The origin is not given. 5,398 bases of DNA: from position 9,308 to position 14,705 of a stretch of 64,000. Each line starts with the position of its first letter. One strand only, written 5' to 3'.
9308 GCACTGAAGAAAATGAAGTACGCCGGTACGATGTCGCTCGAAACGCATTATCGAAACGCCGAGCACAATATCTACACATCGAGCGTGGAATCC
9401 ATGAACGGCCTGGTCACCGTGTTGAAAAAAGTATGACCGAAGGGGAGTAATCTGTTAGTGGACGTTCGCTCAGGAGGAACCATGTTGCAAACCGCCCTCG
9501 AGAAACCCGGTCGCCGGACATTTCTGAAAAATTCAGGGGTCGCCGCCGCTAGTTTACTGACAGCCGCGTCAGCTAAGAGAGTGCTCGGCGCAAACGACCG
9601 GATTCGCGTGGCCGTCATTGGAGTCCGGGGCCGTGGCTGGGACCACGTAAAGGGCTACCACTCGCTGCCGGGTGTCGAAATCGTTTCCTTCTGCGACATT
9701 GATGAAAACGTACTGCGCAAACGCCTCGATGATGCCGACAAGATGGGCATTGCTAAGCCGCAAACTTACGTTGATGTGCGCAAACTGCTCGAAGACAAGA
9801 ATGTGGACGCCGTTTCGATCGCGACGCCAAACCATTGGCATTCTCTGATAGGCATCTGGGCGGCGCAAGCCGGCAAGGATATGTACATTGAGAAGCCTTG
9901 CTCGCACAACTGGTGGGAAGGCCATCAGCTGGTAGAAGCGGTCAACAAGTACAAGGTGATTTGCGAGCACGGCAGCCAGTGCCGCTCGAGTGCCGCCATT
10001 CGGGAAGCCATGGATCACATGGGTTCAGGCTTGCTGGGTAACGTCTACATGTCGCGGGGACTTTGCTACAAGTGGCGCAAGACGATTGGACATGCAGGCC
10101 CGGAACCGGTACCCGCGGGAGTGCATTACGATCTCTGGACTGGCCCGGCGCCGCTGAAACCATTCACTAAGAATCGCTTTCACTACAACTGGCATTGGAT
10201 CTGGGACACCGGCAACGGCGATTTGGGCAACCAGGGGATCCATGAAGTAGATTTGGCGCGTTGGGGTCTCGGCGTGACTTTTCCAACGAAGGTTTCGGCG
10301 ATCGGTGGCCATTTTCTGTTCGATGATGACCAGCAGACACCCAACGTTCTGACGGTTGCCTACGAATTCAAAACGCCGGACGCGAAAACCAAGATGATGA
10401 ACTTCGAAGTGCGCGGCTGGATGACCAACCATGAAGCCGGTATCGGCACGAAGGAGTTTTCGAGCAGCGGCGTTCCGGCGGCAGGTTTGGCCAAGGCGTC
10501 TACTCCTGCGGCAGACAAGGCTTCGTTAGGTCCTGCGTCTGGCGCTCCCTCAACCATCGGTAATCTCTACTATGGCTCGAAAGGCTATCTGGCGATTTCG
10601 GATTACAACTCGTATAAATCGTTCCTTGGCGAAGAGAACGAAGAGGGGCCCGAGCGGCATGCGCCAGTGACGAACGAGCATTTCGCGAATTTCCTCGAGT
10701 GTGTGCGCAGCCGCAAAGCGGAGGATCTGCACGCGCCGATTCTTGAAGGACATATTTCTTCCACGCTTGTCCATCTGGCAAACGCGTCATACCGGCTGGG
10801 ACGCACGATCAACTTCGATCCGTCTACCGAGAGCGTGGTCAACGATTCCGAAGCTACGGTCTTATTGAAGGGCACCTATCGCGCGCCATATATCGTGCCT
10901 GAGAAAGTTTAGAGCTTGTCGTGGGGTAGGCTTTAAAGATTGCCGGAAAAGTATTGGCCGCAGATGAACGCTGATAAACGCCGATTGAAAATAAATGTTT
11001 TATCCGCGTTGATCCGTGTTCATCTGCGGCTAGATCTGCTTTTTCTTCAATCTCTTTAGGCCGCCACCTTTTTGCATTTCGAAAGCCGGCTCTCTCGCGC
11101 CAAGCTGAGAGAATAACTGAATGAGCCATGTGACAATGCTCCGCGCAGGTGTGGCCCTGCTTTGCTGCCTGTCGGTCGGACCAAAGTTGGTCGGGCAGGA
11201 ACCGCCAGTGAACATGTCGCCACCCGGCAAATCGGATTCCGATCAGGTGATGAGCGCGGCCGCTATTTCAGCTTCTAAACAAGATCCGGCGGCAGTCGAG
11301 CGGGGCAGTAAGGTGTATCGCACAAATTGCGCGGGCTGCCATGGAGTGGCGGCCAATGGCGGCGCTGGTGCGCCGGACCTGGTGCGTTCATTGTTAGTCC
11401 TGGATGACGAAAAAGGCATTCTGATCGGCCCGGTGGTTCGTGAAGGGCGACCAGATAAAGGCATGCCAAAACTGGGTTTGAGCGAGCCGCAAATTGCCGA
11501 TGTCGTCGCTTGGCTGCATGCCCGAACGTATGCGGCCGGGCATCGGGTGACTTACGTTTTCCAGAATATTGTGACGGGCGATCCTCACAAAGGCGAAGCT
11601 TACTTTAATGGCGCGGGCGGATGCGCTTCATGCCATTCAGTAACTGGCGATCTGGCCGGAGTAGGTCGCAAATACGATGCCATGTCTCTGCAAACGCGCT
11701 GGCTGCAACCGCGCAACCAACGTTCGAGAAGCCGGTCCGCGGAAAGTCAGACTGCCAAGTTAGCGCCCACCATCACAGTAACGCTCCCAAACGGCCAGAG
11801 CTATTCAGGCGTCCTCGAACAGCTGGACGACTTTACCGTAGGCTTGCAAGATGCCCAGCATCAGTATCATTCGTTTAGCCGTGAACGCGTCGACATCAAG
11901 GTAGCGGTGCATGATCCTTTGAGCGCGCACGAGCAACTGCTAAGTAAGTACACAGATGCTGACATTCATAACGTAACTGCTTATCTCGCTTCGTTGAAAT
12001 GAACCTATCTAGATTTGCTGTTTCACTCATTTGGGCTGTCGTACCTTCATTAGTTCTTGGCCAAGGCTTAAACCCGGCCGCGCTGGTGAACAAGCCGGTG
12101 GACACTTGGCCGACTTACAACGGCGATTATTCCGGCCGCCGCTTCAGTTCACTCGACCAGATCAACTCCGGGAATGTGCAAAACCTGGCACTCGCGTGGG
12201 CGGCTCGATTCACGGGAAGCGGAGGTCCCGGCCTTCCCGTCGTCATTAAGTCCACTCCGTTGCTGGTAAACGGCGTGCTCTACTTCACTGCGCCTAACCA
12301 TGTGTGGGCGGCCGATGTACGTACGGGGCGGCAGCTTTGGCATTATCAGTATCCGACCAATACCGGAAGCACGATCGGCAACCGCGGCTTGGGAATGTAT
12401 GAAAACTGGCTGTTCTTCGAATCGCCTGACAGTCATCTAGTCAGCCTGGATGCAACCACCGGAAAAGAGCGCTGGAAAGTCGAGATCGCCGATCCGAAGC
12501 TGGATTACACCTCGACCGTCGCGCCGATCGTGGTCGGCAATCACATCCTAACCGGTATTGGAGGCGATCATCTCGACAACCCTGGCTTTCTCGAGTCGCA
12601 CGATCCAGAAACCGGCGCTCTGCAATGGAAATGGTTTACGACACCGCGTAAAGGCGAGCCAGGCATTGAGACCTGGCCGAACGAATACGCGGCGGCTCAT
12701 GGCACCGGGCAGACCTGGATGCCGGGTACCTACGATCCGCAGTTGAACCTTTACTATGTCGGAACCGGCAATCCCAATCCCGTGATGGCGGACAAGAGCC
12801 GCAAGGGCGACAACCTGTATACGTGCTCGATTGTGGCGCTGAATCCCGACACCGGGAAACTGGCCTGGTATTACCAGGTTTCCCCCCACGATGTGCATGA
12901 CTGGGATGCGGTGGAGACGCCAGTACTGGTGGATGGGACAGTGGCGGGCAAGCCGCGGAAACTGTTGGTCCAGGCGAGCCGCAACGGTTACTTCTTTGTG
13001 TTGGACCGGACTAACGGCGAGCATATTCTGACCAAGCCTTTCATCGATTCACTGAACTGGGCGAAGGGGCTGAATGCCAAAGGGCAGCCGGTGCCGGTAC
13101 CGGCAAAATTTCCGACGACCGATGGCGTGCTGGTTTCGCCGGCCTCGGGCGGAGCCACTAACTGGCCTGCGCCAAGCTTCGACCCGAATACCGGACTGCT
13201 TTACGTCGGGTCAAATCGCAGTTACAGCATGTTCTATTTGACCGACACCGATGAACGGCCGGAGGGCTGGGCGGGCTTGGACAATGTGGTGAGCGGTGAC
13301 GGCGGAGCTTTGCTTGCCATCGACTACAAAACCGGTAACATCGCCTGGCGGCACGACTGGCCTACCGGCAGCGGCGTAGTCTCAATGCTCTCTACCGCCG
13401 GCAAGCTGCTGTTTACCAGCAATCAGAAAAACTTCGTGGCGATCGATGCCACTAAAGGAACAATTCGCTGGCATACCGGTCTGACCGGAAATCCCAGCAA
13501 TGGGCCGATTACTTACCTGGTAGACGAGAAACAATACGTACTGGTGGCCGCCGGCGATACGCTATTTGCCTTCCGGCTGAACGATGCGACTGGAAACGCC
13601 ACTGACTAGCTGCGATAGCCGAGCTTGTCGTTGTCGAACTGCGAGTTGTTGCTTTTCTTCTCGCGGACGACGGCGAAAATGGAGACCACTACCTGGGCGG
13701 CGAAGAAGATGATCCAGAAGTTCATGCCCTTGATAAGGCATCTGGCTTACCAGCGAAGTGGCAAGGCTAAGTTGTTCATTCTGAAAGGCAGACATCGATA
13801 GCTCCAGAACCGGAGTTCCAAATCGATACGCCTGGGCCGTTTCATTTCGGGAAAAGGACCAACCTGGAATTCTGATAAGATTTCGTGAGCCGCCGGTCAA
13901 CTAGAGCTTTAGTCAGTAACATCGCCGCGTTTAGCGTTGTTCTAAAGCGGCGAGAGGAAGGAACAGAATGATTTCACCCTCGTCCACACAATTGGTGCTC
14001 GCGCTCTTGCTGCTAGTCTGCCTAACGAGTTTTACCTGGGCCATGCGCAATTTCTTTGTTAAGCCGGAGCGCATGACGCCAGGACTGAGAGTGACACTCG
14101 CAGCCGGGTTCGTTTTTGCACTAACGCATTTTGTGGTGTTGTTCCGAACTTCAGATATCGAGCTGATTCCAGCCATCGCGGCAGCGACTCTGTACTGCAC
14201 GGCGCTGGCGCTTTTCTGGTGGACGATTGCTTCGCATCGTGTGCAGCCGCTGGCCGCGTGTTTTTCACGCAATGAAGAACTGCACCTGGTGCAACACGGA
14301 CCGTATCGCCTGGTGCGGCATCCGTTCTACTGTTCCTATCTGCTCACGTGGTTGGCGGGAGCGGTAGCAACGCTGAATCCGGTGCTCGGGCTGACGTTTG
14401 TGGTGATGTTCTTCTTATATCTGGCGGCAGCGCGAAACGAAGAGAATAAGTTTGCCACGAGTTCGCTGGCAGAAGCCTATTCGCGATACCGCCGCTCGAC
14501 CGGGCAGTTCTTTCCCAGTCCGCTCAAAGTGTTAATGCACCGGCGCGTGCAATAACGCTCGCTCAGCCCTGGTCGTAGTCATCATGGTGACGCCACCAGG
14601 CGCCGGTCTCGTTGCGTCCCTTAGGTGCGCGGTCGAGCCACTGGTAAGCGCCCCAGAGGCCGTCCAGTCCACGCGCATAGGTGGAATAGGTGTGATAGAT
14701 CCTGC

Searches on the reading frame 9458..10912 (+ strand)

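Call 26: search_protein_families(library=pfam, proteins=[window:9458-10912:+], max_evalue=0.001)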
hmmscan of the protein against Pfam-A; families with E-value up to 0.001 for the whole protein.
window:9458-10912:+ (484 aa): 3 families
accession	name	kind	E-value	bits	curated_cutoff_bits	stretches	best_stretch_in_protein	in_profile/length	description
PF19051.5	GFO_IDH_MocA_C2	-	1.9e-24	87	23.3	2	196-272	23-102/254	Oxidoreductase family, C-terminal alpha/beta domain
PF01408.29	GFO_IDH_MocA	-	4.9e-16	60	24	1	49-170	1-117/120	Oxidoreductase family, NAD-binding Rossmann fold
PF22725.1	GFO_IDH_MocA_C3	-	5.2e-06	26.9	27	1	242-289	32-78/124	GFO/IDH/MocA C-terminal domain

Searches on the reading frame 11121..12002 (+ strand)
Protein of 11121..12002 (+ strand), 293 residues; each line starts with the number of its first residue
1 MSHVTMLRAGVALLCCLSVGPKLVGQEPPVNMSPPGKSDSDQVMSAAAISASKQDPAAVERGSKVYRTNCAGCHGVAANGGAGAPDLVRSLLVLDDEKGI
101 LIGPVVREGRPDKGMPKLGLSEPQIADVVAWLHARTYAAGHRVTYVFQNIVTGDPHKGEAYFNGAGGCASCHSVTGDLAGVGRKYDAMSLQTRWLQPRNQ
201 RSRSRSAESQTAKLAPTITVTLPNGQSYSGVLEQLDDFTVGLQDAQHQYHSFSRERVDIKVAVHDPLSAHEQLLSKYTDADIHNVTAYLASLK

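Call 26: search_protein_families(library=pfam, proteins=[window:11121-12002:+], max_evalue=0.001)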
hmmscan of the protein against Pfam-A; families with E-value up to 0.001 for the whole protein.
window:11121-12002:+ (293 aa): 2 families
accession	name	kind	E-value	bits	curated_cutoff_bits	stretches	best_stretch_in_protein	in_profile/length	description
PF00034.26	Cytochrom_C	-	2.7e-16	61.1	21.3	1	59-133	1-87/90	Cytochrome c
PF13442.11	Cytochrome_CBB3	-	1.6e-13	51.2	27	1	57-132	1-68/68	Cytochrome C oxidase, cbb3-type, subunit III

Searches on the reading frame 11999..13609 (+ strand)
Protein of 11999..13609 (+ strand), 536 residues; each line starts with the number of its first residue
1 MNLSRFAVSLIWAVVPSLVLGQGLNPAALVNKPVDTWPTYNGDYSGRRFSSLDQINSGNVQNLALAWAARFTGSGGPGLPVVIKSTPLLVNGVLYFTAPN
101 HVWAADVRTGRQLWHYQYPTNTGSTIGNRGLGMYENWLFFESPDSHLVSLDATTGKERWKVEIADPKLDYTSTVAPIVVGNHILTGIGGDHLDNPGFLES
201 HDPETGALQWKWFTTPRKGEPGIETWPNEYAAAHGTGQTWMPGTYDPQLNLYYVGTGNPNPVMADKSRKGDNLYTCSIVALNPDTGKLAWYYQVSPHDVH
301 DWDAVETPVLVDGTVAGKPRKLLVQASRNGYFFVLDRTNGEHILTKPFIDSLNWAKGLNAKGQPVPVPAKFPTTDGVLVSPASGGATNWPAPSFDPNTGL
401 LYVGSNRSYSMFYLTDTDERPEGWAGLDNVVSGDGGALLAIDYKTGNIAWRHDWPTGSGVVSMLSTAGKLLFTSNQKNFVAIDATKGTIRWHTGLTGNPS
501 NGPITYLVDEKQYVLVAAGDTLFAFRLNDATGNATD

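Call 26: search_protein_families(library=pfam, proteins=[window:11999-13609:+], max_evalue=0.001)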
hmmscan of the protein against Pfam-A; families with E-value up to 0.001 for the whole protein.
window:11999-13609:+ (536 aa): 4 families
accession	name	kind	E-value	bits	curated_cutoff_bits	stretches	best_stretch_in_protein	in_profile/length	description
PF01011.28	PQQ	-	4.6e-79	267.1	26.7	3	37-344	1-336/595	Glucose/ethanol/alcohol dehydrogenase, beta-propeller domain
PF13360.13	PQQ_2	-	9.4e-26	91.3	27.6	2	83-168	65-151/233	Outer membrane protein assembly factor BamB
PF13570.13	Beta-prop_ACSF4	-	8.2e-14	52.2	133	1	430-518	65-152/329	Beta-alanine-activating enzyme, beta-propeller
PF25293.1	Beta-prop_EMC1_N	-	3.2e-07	30.7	34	1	430-529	35-138/219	EMC1 N-terminal beta-propeller domain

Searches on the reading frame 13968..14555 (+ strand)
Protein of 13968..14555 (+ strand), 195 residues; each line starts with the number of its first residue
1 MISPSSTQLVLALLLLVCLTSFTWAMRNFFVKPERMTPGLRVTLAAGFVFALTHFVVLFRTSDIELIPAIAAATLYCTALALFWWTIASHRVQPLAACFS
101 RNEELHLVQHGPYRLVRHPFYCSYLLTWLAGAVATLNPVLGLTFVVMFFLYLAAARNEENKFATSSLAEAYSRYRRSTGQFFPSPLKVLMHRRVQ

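Call 26: search_protein_families(library=pfam, proteins=[window:13968-14555:+], max_evalue=0.001)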
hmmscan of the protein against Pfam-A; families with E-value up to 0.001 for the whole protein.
window:13968-14555:+ (195 aa): 2 families
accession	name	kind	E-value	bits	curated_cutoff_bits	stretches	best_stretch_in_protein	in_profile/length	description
PF04191.18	PEMT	-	1.1e-08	35.9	25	1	72-162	6-97/105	Phospholipid methyltransferase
PF04140.19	ICMT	-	2.4e-05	25.1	24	1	100-160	29-91/95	Isoprenylcysteine carboxyl methyltransferase (ICMT) family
